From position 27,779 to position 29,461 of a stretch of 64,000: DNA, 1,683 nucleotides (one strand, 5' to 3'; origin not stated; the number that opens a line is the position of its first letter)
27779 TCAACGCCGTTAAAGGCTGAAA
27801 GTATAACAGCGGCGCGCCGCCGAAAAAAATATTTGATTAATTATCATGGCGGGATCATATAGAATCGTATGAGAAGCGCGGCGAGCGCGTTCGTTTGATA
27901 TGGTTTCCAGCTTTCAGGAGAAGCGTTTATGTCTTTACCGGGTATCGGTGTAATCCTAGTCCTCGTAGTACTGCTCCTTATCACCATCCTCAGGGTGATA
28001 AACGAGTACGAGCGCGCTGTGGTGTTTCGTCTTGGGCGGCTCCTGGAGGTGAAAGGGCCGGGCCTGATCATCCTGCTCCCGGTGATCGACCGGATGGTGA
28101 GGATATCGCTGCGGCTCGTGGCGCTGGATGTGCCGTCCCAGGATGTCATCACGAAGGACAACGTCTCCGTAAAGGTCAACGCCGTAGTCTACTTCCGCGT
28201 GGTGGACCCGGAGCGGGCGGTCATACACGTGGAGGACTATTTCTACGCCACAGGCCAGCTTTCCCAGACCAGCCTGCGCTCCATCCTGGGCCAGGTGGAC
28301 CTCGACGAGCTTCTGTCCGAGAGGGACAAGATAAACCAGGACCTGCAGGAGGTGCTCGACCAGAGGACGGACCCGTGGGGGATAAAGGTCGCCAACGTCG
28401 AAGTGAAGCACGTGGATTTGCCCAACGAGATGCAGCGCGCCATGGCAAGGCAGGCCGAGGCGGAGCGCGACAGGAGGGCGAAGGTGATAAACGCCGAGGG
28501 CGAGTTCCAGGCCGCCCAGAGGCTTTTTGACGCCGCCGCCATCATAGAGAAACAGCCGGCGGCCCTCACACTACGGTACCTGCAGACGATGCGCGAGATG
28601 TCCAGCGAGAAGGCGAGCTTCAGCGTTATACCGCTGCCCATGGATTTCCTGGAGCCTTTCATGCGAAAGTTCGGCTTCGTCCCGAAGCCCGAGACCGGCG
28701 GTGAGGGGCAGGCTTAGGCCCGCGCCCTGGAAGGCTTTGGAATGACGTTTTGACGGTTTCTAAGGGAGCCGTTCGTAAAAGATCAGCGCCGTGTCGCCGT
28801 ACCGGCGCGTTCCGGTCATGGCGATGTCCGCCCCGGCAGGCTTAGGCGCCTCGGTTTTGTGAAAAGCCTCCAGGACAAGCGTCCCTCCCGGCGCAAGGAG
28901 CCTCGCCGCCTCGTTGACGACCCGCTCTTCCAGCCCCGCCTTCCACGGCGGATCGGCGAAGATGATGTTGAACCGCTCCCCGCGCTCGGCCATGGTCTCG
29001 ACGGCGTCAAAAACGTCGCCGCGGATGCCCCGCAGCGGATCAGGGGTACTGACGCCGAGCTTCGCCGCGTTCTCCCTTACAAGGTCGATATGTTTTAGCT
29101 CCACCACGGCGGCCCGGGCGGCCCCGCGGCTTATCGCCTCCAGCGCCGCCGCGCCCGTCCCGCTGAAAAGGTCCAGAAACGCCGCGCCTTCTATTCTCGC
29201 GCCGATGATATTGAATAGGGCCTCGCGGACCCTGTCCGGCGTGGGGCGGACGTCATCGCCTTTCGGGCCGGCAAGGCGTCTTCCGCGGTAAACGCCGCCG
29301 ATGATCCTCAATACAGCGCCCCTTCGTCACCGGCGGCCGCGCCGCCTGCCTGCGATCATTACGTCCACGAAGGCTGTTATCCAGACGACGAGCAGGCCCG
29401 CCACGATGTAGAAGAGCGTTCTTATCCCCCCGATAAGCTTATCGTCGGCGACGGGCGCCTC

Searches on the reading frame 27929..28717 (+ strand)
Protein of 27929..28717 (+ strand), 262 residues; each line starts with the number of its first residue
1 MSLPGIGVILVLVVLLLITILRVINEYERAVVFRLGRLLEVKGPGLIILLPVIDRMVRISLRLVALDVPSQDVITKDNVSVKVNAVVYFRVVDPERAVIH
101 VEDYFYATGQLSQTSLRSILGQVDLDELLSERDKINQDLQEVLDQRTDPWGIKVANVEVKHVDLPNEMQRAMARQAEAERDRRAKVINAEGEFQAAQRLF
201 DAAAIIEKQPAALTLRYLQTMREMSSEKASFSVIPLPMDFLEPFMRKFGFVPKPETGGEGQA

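Call 22: search_protein_families(library=pfam, proteins=[window:27929-28717:+], max_evalue=0.0001)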
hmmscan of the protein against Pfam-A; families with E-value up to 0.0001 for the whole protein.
window:27929-28717:+ (262 aa): 2 families
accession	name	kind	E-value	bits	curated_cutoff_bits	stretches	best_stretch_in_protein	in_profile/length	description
PF01145.31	Band_7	-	1.6e-39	136.2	23.6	1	23-192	2-175/176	SPFH domain / Band 7 family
PF13421.11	Band_7_1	-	2.8e-05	24.3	24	1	118-177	147-208/211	SPFH domain-Band 7 family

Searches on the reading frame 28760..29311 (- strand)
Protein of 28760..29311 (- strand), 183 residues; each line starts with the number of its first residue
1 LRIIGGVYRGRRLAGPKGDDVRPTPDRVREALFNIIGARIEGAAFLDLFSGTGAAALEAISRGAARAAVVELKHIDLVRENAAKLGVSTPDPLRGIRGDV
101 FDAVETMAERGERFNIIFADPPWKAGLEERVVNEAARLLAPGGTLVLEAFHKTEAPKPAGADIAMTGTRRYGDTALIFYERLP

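Call 22: search_protein_families(library=pfam, proteins=[window:28760-29311:-], max_evalue=0.0001)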
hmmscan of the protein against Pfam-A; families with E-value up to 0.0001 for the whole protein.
window:28760-29311:- (183 aa): 4 families
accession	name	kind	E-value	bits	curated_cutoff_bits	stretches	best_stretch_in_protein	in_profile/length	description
PF03602.21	Cons_hypoth95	-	3.4e-43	147.9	24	1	1-179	1-181/182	Conserved hypothetical protein 95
PF13847.12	Methyltransf_31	-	1.1e-05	25.6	27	1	42-156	4-119/145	Methyltransferase domain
PF05175.20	MTS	-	3.2e-05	24.1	23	1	34-152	25-143/170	Methyltransferase small domain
PF09445.16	Methyltransf_15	-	4.5e-05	23.5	22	1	45-123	4-81/165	RNA cap guanine-N2 methyltransferase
